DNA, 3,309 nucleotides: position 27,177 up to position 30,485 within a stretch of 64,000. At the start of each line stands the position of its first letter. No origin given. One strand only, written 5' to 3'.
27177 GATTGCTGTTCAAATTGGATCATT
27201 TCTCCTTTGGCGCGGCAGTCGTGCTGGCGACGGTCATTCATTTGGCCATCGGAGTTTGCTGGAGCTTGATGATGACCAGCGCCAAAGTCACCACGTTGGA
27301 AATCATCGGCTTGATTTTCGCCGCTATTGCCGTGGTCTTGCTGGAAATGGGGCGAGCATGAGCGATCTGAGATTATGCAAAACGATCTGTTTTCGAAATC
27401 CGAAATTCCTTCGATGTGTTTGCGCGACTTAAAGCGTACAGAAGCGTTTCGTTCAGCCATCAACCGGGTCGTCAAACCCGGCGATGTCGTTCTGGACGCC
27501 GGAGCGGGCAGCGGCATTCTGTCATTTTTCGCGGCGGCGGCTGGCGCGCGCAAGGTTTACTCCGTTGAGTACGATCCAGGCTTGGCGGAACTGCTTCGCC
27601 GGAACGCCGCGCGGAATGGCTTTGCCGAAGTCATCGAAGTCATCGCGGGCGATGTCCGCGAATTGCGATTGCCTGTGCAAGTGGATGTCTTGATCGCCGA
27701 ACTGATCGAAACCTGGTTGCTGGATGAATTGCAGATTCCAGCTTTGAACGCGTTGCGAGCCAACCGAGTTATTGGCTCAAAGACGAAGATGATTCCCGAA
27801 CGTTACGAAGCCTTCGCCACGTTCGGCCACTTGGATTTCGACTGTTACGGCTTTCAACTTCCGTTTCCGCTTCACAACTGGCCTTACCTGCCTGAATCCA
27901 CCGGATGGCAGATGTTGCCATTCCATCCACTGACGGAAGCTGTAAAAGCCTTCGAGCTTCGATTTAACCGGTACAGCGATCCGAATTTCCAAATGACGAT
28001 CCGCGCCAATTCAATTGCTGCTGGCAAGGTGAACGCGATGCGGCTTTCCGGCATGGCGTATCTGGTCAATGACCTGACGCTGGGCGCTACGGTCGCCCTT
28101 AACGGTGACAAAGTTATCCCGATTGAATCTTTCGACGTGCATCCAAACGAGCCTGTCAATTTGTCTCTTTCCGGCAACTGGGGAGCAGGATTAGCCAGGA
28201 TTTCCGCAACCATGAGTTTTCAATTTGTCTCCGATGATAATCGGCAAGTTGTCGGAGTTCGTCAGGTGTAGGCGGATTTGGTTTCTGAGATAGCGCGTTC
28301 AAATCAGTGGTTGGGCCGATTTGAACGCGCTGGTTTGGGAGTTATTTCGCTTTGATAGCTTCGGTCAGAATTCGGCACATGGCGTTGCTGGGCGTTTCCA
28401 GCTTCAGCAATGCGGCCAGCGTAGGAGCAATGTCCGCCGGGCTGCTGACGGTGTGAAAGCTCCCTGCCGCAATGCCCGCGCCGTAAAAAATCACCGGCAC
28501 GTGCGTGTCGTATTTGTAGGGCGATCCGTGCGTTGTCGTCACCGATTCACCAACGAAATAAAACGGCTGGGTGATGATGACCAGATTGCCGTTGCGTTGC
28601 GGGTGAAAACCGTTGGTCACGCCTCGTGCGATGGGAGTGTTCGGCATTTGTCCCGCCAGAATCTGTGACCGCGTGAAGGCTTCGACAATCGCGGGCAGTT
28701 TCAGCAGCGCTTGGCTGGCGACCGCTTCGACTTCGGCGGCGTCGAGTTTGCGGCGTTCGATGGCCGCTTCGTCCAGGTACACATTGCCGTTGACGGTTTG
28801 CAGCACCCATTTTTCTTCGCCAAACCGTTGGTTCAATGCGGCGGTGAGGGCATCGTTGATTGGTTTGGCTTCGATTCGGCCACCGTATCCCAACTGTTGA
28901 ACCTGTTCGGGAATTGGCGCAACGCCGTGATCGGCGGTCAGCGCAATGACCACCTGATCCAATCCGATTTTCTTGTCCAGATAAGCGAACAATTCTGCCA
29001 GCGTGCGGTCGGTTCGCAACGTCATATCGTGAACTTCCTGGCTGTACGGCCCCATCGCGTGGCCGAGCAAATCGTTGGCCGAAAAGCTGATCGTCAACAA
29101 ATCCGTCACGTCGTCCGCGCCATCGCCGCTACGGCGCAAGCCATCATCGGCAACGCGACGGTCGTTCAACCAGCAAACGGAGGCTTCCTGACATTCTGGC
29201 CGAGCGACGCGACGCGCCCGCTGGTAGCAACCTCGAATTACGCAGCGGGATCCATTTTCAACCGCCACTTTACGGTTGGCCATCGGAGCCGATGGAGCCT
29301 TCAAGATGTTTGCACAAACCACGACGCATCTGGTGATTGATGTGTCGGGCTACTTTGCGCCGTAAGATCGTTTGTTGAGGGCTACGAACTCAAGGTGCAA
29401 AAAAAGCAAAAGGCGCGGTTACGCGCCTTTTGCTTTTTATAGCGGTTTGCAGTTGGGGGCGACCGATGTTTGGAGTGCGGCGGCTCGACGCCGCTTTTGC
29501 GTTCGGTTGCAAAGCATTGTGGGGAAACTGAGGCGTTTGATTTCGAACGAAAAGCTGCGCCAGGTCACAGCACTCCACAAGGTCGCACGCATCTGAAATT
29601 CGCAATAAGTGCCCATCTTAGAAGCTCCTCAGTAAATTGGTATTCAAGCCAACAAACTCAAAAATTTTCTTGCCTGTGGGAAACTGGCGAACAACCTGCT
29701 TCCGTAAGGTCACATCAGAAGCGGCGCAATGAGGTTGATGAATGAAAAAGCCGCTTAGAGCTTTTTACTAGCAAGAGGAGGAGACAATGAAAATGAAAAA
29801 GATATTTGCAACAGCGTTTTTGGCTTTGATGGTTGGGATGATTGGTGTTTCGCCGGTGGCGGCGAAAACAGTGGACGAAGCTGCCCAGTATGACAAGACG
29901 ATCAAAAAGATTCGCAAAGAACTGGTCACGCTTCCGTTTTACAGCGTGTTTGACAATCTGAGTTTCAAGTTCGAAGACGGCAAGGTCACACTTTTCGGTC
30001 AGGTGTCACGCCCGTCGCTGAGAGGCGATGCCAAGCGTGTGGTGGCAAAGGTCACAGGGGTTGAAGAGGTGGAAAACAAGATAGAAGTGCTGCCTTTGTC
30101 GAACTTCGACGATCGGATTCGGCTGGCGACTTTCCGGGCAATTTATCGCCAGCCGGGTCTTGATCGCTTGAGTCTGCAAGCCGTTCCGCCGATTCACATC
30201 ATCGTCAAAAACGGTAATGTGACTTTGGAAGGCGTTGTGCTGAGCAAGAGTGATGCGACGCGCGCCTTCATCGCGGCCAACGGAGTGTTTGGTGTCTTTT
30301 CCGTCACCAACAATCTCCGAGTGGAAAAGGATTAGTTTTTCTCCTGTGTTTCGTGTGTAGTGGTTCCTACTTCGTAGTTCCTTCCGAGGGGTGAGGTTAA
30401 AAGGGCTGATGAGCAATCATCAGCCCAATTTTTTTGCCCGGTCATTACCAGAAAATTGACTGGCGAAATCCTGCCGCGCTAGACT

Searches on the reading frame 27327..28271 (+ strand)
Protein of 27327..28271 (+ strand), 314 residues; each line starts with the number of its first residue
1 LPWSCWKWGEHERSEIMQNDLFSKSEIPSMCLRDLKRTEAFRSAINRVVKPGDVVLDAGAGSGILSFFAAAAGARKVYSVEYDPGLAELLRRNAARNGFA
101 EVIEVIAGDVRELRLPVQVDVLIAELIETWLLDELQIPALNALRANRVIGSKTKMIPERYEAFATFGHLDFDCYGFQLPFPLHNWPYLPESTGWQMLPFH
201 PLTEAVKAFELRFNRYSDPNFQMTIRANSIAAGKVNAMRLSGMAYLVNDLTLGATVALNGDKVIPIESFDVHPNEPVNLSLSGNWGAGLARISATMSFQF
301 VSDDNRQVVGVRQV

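Call 18: search_protein_families(library=pfam, proteins=[window:27327-28271:+], max_evalue=0.001)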
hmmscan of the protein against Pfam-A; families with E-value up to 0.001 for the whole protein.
window:27327-28271:+ (314 aa): 9 families
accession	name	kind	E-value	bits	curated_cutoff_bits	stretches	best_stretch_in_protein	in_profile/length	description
PF02475.24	TRM5-TYW2_MTfase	-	1.9e-13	51.2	28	1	40-128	25-114/164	TRM5/TYW2 methyltransferase domain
PF06325.19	PrmA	-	3.6e-12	46.8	22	1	43-131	153-239/296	Ribosomal protein L11 methyltransferase (PrmA)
PF13649.12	Methyltransf_25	-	1.5e-08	35.7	27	1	55-128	1-75/97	Methyltransferase domain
PF08241.18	Methyltransf_11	-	2.7e-07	31.6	21.2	1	56-129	1-71/95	Methyltransferase domain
PF13847.12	Methyltransf_31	-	2e-06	28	27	1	50-125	2-81/145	Methyltransferase domain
PF00398.26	RrnaAD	-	4.3e-05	23.2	24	1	49-118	28-93/263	Ribosomal RNA adenine dimethylase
PF05185.22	PRMT5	-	5.4e-05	23.5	22.9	1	55-139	67-155/171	PRMT5 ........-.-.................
PF03602.21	Cons_hypoth95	-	0.00014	22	24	1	52-111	42-101/182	Conserved hypothetical protein 95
PF05175.20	MTS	-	0.00016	21.8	23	1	52-123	32-103/170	Methyltransferase small domain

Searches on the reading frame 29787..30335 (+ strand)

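Call 76: search_protein_families(library=pfam, proteins=[window:29787-30335:+], max_evalue=0.00001)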
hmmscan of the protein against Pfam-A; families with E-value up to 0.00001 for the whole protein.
window:29787-30335:+ (182 aa): 1 family
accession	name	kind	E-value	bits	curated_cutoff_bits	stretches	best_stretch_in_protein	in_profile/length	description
PF04972.22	BON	-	3.9e-19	69.1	27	2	134-180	22-68/69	BON domain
